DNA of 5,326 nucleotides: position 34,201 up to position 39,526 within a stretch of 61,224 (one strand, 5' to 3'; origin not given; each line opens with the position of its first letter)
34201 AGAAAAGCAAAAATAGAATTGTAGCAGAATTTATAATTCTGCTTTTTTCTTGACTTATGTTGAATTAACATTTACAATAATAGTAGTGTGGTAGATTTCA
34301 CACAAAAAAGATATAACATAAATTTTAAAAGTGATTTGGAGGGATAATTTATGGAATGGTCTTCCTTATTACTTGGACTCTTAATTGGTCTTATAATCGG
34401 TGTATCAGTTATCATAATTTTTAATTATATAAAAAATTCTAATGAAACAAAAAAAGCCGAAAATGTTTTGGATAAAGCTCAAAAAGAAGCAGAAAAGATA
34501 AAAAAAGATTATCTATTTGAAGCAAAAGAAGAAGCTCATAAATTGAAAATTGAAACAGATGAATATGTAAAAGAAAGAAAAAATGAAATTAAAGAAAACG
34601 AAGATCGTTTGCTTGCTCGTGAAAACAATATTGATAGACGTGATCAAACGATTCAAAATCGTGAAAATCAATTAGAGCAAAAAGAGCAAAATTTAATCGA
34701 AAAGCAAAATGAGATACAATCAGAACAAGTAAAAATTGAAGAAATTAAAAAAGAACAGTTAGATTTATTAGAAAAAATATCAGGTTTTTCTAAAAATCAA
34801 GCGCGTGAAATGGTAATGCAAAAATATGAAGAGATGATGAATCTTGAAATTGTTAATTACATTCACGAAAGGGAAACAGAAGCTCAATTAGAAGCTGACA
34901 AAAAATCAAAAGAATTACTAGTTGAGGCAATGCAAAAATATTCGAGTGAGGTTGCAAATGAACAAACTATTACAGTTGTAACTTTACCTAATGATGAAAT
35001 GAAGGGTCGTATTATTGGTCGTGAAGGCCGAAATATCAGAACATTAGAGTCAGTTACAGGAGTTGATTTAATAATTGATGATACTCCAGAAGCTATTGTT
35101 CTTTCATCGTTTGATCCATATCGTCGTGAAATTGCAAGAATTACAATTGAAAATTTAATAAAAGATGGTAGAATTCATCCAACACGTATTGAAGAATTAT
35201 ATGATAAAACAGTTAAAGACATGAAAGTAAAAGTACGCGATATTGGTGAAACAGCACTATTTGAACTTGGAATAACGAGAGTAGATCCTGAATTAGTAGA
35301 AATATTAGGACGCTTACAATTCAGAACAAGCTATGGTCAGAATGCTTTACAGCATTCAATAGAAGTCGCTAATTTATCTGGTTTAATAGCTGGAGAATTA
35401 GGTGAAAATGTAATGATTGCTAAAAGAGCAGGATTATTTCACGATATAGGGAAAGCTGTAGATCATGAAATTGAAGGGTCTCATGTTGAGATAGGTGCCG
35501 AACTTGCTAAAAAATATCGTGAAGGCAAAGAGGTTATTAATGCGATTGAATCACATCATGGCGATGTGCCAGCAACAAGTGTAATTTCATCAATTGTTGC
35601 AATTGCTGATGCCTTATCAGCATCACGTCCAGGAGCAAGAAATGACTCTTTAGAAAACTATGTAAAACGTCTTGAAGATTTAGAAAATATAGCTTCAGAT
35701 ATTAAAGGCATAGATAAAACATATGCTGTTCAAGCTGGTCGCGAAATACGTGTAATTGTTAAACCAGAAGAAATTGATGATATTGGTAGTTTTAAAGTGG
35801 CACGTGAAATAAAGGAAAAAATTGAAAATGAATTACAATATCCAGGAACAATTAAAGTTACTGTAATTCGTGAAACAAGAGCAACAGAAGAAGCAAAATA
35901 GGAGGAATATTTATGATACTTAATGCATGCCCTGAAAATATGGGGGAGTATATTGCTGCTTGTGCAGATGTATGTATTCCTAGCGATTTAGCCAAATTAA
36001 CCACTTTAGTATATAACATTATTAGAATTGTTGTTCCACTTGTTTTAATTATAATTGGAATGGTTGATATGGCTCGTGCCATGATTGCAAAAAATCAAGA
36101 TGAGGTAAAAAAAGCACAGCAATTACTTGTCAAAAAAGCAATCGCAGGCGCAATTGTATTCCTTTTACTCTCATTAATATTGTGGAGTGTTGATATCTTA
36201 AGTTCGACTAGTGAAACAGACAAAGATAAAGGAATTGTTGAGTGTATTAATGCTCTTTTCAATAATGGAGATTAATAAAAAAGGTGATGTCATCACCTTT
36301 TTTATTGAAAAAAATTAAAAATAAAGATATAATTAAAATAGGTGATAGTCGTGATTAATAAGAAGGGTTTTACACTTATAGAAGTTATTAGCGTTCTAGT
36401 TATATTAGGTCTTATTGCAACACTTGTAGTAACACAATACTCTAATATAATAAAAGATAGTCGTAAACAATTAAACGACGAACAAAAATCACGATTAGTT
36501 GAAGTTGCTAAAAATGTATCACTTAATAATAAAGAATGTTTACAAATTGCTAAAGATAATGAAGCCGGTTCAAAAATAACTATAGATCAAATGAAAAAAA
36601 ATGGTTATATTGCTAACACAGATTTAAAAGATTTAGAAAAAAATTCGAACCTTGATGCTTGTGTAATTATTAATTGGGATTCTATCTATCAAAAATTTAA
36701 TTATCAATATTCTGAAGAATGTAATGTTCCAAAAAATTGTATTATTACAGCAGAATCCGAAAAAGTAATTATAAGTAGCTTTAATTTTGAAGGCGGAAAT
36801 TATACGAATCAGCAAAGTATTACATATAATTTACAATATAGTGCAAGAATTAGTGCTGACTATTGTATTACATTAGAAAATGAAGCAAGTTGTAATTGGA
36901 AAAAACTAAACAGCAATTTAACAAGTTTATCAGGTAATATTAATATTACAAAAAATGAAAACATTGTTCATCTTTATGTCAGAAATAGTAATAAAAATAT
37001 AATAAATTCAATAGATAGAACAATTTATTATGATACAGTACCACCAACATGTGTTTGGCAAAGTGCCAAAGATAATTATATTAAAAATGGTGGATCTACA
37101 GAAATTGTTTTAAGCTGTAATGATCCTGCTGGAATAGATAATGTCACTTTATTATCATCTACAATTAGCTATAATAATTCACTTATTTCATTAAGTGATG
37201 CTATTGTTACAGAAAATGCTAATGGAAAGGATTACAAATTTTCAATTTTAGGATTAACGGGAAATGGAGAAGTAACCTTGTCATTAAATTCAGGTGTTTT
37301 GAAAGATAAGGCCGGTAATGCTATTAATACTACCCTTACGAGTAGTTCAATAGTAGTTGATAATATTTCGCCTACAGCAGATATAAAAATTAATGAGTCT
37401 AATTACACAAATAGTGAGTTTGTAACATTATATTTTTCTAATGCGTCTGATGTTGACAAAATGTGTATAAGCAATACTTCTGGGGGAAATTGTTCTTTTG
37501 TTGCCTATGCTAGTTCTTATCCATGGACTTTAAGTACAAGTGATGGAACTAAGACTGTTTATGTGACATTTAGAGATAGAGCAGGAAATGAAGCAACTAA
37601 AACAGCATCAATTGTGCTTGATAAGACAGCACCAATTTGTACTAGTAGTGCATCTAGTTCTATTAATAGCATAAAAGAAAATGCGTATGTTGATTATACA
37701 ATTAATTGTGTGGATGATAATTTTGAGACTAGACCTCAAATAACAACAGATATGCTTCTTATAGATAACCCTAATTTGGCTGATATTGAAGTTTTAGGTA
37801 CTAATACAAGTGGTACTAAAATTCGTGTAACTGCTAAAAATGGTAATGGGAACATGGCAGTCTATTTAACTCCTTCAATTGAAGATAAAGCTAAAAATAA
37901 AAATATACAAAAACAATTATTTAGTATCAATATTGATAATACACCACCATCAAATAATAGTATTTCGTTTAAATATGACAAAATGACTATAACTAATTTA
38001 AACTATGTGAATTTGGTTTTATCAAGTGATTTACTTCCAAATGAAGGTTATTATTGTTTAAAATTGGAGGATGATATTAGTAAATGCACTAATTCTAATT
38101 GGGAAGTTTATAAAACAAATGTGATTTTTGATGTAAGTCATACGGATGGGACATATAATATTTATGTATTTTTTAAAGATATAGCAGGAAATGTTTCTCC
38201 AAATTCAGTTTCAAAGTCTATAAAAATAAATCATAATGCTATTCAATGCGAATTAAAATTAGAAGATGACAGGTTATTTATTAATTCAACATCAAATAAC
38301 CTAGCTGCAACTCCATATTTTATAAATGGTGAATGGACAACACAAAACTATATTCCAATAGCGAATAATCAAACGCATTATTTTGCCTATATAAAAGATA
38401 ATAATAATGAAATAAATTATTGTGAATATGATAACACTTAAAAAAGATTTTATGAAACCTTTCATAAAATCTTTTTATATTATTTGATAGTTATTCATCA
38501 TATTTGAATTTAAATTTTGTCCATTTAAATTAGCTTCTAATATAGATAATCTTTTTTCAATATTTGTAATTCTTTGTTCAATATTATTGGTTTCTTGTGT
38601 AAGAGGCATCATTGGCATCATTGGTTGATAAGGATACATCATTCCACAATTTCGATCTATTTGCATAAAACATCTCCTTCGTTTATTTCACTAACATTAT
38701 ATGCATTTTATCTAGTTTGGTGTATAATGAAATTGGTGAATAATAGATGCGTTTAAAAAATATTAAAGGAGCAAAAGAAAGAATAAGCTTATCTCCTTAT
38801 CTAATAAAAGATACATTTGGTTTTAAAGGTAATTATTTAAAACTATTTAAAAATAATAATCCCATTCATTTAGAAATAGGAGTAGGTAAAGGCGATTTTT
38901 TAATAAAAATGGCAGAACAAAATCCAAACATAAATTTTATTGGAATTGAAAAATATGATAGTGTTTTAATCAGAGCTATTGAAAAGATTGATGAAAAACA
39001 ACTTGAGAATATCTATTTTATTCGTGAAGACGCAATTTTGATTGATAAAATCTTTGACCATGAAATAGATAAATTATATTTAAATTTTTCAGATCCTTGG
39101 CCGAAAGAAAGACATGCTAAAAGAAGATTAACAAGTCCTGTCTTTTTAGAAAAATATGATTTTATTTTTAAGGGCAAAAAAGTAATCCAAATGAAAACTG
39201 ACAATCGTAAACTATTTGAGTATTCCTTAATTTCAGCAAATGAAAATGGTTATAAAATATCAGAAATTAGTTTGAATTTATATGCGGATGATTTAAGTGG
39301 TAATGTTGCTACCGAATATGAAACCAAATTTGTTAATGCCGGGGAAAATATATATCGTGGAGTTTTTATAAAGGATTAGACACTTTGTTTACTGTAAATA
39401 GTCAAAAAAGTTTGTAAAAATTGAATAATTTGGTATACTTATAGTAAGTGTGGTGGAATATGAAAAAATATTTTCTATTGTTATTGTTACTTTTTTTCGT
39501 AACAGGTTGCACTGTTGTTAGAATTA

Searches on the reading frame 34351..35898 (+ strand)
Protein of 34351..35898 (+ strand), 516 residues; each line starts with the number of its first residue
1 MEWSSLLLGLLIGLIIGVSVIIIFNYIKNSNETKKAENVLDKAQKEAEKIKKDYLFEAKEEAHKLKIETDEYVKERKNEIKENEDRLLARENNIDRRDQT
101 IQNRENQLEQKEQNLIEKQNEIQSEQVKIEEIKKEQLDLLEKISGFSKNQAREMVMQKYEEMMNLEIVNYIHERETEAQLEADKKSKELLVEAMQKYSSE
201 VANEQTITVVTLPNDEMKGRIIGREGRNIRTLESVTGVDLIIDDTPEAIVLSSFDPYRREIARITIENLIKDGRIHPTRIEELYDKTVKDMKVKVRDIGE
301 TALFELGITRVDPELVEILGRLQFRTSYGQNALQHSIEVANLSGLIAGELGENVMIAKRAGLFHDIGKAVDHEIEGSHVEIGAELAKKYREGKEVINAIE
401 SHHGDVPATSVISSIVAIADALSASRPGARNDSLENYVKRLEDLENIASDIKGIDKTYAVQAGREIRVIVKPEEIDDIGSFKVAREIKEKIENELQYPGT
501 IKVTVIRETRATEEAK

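Call 18: search_protein_families(library=pfam, proteins=[window:34351-35898:+], max_evalue=0.0001)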
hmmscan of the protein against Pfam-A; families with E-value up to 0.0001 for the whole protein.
window:34351-35898:+ (516 aa): 3 families
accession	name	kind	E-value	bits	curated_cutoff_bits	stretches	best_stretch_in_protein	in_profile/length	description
PF12072.13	RNase_Y_N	-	4.1e-46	157.4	32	1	6-200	6-200/201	RNase Y N-terminal region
PF01966.28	HD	-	5.8e-20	72.2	22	1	333-424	2-115/116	HD domain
PF00013.35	KH_1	-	5.1e-08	33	21.5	1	209-267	3-65/66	KH domain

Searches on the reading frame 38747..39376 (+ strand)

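Call 18: search_protein_families(library=pfam, proteins=[window:38747-39376:+], max_evalue=0.0001)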
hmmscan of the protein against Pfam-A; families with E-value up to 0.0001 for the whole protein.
window:38747-39376:+ (210 aa): 3 families
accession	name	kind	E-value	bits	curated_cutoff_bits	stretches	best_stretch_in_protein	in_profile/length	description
PF02390.23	Methyltransf_4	-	4.2e-43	147.2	24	1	38-204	2-172/173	Putative methyltransferase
PF13847.12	Methyltransf_31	-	1.5e-08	34.9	27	1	41-110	7-82/145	Methyltransferase domain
PF24675.1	NpmA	-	3.8e-05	23.5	60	1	29-118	15-106/214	16S rRNA (adenine(1408)-N(1))-methyltransferase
